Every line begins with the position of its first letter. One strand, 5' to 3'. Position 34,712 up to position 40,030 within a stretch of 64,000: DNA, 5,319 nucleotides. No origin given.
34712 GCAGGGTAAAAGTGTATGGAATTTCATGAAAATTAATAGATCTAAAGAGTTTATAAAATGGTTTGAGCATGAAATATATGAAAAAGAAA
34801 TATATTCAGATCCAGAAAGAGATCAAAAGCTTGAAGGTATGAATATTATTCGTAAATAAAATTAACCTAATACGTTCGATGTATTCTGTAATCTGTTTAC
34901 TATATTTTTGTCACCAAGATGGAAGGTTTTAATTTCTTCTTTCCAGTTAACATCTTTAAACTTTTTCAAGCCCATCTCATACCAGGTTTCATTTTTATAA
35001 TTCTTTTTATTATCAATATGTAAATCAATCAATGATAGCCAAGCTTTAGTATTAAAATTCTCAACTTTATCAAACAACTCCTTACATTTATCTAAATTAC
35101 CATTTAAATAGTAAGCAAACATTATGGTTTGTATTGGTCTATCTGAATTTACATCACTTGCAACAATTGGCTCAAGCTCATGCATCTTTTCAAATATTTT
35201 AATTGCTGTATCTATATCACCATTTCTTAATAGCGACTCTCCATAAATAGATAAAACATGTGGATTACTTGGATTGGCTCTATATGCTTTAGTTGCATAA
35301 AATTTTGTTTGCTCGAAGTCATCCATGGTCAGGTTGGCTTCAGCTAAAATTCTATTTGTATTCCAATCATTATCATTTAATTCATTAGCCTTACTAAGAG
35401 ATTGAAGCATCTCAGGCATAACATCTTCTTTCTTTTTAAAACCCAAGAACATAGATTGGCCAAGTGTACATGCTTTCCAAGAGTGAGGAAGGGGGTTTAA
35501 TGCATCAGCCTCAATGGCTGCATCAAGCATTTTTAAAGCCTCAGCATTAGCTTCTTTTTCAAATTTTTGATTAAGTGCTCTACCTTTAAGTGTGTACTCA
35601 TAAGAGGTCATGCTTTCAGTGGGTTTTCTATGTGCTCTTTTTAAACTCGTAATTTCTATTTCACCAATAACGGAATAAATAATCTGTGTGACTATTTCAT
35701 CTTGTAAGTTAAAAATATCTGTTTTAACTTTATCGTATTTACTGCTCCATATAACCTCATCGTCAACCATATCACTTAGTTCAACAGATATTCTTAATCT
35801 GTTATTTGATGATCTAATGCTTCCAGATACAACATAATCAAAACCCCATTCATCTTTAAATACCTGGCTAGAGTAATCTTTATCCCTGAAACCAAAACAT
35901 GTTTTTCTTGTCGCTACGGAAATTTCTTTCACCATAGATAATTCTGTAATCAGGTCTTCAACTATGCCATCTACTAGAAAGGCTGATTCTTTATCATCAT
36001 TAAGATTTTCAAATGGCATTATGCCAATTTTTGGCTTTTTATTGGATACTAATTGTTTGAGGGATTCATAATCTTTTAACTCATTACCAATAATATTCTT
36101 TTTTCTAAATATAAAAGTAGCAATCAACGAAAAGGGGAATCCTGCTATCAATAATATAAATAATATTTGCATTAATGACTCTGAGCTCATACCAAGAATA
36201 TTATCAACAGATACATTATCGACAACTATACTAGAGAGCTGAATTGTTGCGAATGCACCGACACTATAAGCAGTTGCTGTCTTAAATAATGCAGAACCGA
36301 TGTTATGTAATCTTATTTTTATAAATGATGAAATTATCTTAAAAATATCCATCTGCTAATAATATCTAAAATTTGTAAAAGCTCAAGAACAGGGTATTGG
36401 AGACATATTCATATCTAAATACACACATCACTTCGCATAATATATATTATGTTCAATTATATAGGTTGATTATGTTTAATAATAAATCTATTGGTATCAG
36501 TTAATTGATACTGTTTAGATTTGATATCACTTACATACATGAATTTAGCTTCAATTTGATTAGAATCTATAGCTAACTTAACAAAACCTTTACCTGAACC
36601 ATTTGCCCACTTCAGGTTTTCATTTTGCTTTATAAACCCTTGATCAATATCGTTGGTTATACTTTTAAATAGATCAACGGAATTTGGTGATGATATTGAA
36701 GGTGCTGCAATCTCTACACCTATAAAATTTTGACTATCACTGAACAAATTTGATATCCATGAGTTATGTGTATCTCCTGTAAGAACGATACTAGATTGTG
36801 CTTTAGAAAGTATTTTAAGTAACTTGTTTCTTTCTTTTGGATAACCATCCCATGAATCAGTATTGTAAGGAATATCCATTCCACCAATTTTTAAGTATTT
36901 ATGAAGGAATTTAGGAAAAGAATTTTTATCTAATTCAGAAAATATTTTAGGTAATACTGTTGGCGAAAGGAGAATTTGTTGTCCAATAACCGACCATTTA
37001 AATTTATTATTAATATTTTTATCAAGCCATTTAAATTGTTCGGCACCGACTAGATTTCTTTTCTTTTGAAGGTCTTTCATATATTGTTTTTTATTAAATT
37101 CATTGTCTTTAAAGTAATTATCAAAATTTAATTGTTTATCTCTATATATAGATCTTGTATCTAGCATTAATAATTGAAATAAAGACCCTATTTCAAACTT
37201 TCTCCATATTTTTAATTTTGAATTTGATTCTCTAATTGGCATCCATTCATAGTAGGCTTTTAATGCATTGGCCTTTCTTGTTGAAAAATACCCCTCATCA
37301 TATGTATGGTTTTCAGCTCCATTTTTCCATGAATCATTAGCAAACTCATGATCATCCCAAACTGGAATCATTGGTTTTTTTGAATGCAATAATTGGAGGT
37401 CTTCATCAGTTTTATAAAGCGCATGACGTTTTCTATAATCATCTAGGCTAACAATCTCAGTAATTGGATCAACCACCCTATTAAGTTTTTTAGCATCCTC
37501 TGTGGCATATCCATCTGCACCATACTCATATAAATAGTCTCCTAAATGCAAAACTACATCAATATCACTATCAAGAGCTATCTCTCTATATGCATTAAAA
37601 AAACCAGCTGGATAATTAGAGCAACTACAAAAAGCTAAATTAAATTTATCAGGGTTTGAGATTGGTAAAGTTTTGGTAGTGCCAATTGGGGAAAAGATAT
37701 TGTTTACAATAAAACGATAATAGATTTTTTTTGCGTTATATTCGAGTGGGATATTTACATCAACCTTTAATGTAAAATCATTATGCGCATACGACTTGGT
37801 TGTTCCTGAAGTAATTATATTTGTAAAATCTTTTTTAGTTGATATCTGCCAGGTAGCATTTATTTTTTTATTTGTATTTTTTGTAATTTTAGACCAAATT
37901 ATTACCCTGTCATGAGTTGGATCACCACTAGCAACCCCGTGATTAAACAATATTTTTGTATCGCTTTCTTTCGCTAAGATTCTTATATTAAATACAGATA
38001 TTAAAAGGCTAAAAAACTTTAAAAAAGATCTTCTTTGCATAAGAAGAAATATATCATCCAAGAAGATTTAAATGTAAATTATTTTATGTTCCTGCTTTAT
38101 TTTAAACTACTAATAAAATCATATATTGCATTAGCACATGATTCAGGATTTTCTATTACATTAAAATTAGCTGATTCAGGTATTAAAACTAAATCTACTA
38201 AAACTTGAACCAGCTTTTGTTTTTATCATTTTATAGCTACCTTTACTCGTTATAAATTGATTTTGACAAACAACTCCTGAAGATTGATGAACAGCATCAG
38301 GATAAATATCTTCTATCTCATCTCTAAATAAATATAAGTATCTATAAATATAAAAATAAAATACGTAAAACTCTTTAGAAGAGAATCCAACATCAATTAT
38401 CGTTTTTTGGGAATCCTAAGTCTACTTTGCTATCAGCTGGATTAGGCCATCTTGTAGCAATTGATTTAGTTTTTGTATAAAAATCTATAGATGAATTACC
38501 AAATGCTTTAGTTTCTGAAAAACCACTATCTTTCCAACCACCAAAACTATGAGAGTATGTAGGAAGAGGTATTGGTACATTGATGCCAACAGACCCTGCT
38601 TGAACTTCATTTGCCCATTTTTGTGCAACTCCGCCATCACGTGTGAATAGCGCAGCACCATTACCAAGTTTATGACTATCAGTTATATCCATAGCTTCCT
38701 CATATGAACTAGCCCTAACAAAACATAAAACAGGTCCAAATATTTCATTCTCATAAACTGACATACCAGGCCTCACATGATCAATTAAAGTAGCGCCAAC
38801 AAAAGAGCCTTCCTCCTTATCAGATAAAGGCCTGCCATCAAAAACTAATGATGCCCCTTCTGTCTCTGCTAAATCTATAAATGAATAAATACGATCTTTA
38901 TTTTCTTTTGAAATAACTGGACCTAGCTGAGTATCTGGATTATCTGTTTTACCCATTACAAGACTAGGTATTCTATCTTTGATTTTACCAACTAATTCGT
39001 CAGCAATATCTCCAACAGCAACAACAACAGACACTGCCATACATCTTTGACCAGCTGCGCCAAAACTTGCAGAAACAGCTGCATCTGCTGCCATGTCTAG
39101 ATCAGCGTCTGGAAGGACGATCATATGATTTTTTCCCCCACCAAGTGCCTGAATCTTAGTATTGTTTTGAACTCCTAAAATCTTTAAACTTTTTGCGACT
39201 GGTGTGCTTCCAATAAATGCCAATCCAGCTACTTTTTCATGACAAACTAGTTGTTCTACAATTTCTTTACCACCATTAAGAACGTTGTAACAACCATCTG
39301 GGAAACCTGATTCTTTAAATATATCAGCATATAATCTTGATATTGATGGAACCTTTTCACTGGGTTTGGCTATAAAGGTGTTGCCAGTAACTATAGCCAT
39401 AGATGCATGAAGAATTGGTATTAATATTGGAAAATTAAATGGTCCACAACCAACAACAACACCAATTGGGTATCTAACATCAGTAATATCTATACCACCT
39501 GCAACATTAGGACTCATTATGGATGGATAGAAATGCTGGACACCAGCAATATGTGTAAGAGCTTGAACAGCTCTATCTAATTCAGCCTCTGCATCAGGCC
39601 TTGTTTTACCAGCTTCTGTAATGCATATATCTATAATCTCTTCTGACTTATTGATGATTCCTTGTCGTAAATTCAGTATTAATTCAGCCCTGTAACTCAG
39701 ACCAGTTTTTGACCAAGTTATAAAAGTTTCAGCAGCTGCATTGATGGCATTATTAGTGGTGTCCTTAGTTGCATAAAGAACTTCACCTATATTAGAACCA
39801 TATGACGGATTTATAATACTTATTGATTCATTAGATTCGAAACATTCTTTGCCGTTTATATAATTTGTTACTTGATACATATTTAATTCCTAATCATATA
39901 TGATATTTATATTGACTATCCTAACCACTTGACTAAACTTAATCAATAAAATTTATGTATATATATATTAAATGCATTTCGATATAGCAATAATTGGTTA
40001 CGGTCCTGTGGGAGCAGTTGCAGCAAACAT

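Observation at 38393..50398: Receptor-linked catabolic island that could degrade a sulfated aromatic compound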

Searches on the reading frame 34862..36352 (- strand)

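Call 8: search_protein_families(library=pfam, proteins=[window:34862-36352:-])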
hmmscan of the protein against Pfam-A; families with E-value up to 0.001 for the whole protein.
window:34862-36352:- (496 aa): 7 families
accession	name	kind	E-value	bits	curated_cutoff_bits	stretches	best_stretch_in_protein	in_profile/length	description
PF13428.12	TPR_14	-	4.8e-07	30.3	23.5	0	368-395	5-32/44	Tetratricopeptide repeat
PF14559.12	TPR_19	-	3.1e-06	27.9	25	0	344-389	5-50/68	Tetratricopeptide repeat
PF01535.26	PPR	-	7.6e-06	26.3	25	0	374-392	10-28/31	PPR repeat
PF07719.23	TPR_2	-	4.9e-05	23.6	27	0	366-395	3-32/34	Tetratricopeptide repeat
PF12895.13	ANAPC3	-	0.0001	22.9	27.2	0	351-390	10-49/82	Anaphase-promoting complex, cyclosome, subunit 3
PF23914.1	TPR_CcmH_CycH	-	0.00012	22.4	42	1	316-393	70-150/158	Cytochrome c-type biogenesis protein H TPR domain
PF13431.12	TPR_17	-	0.00033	21.1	24.4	0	353-384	2-33/34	Tetratricopeptide repeat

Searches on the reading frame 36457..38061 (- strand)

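Call 8: search_protein_families(library=pfam, proteins=[window:36457-38061:-])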
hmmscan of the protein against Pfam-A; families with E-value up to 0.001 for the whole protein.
window:36457-38061:- (534 aa): 2 families
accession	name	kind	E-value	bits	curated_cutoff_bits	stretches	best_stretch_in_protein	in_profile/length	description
PF09423.15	PhoD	-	1e-101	341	27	1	142-507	1-343/343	PhoD-like phosphatase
PF16655.11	PhoD_N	-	1.5e-21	77.2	30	1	41-131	1-90/90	PhoD-like phosphatase, N-terminal domain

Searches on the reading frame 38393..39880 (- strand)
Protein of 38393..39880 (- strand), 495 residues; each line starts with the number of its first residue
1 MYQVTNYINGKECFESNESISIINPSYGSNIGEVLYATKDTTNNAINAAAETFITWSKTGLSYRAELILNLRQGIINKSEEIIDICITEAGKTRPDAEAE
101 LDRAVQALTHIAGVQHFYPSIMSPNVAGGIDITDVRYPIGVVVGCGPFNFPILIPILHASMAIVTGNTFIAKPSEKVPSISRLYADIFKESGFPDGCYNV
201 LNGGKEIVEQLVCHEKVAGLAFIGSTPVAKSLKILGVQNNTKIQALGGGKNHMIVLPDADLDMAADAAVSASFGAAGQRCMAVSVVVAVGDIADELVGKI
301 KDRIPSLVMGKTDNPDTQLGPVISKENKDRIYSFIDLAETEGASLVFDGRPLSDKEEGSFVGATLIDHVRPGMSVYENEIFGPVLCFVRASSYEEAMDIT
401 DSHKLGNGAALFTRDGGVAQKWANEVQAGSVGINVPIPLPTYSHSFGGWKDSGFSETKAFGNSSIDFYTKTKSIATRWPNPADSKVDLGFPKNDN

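Call 3: search_protein_families(library=pfam, proteins=[window:38393-39880:-])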
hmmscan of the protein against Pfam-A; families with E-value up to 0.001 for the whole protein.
window:38393-39880:- (495 aa): 1 family
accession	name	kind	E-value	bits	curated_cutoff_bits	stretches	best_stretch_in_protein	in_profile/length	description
PF00171.27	Aldedh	-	2.4e-120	402.6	23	1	17-474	6-461/461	Aldehyde dehydrogenase family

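Call 4: search_protein_families(library=ncbifam, proteins=[window:38393-39880:-])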
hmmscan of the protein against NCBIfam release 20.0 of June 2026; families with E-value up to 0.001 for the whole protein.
window:38393-39880:- (495 aa): 43 families (the best 25 are shown)
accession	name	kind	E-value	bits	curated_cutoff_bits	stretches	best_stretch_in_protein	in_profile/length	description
TIGR01722.1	MMSDH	subfamily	3.8e-149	497.4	448.5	1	5-478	2-477/477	CoA-acylating methylmalonate-semialdehyde dehydrogenase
NF042993.1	AlphKGSA_gudD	equivalog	8.9e-87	291.8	770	1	3-475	3-479/481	alpha-ketoglutaric semialdehyde dehydrogenase GucD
NF052305.1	DioxValDhHalo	equivalog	2e-84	284.2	750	1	4-475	5-480/483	2,5-dioxovalerate dehydrogenase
NF002852.0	PRK03137.1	subfamily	7.5e-80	269.1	648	1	7-477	40-513/514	L-glutamate gamma-semialdehyde dehydrogenase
TIGR01804.1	BADH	equivalog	1.2e-78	264.8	668.6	1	15-471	10-466/467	betaine-aldehyde dehydrogenase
NF009725.0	PRK13252.1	equivalog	8.4e-77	258.6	593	1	4-475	7-478/488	betaine-aldehyde dehydrogenase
NF010000.0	PRK13473.1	subfamily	2.7e-76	257.1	615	1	4-475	3-471/475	aminobutyraldehyde dehydrogenase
TIGR01237.1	D1pyr5carbox2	equivalog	5.8e-76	256.3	659.65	1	6-478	35-511/511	L-glutamate gamma-semialdehyde dehydrogenase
TIGR02299.1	HpaE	equivalog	8e-75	252.3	638.35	1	5-476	2-476/488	5-carboxymethyl-2-hydroxymuconate semialdehyde dehydrogenase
NF040648.1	lactal_redase_Meth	equivalog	8.4e-73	245.9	650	1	7-455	2-443/463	lactaldehyde dehydrogenase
NF006916.0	PRK09407.1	equivalog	2.2e-72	244.3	521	1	13-477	29-493/526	succinic semialdehyde dehydrogenase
TIGR03216.1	OH_muco_semi_DH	equivalog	3.6e-69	233.6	693.25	1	5-476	2-479/481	2-hydroxymuconic semialdehyde dehydrogenase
NF006915.0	PRK09406.1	equivalog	2.7e-68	230.9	730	1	19-456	2-438/457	NADP-dependent succinic semialdehyde dehydrogenase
NF007497.0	PRK10090.1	equivalog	1.1e-65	222.3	500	1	3-472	6-473/480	aldehyde dehydrogenase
TIGR01780.1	SSADH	subfamily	1.6e-65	221.7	646.35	1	23-472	2-448/448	succinate-semialdehyde dehydrogenase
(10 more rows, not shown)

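Call 61: search_solved_structures(query=window:38393-39880:-, max_evalue=1e-60, show_alignments=1)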
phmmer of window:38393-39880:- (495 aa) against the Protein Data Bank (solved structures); distinct sequences matched with E-value up to 1e-60: 10.
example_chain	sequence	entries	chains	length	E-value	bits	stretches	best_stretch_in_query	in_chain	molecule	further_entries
4zz7_A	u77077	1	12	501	1.7e-124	419.6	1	4-481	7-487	Methylmalonate-semialdehyde dehydrogenase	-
9q0d_A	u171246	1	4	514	6.7e-123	414.3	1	6-487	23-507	methylmalonate-semialdehyde dehydrogenase (CoA acylating)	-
5tjr_A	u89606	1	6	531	1e-122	413.7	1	5-493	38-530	Methylmalonate-semialdehyde dehydrogenase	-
4e4g_A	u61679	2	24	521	2.1e-119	402.8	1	1-487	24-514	Methylmalonate-semialdehyde dehydrogenase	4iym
1t90_A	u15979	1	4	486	2.1e-104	353.4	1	4-481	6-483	Probable methylmalonate-semialdehyde dehydrogenase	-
8xxq_A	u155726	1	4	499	8.5e-104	351.3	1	7-480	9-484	Methylmalonate-semialdehyde/malonate-semialdehyde dehydrogenase [acylating], mitochondrial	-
9izv_A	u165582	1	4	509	1.7e-103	350.3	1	7-480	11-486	Methylmalonate-semialdehyde/malonate-semialdehyde dehydrogenase [acylating], mitochondrial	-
9izw_A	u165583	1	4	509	6.1e-103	348.5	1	7-480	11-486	Methylmalonate-semialdehyde/malonate-semialdehyde dehydrogenase [acylating], mitochondrial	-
9izu_C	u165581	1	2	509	1.1e-102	347.6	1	7-480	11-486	Methylmalonate-semialdehyde/malonate-semialdehyde dehydrogenase [acylating], mitochondrial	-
9izx_A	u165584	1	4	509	1.2e-102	347.6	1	7-480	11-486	Methylmalonate-semialdehyde/malonate-semialdehyde dehydrogenase [acylating], mitochondrial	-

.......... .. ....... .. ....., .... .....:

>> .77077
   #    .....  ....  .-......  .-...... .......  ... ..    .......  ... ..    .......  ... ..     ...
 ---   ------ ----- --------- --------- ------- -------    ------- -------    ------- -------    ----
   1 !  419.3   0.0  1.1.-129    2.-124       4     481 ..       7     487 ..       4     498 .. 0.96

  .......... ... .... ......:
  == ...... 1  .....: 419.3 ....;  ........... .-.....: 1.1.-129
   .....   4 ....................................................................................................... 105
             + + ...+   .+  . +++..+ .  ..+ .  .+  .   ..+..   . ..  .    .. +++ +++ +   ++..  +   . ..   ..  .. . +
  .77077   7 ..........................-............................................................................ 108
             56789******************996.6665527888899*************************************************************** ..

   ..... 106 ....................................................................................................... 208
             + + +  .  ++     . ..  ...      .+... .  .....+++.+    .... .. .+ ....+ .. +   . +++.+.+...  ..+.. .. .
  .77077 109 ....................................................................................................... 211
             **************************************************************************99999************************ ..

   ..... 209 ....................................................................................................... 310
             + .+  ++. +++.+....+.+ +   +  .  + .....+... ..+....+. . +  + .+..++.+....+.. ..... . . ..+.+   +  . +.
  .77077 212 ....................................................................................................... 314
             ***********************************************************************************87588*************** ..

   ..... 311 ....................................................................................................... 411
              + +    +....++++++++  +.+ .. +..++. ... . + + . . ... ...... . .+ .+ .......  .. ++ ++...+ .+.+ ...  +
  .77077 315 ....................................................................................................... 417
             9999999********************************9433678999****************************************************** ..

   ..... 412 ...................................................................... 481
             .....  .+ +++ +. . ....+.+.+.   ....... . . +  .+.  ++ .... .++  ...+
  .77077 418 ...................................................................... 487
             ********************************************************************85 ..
